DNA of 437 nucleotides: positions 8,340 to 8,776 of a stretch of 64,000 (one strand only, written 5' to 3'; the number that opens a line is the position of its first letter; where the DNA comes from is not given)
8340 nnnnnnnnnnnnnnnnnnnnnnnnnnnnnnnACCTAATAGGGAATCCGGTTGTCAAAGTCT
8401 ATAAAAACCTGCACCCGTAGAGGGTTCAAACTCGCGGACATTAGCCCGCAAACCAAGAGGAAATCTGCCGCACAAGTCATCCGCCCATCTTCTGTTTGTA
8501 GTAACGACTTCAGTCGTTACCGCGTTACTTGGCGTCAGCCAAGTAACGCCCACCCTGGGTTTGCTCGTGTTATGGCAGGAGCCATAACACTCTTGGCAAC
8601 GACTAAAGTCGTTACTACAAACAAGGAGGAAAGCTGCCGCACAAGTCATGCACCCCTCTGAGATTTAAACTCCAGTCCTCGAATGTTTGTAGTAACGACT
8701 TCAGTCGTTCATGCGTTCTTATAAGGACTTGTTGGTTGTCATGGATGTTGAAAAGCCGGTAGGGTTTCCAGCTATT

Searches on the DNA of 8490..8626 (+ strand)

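Call 74: search_dna_similar(query=window:8490-8626:+, collection=plasmids, mode=distant, max_rows=20, max_evalue=0.001)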
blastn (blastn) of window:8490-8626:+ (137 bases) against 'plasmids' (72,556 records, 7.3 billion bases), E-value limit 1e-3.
No match.
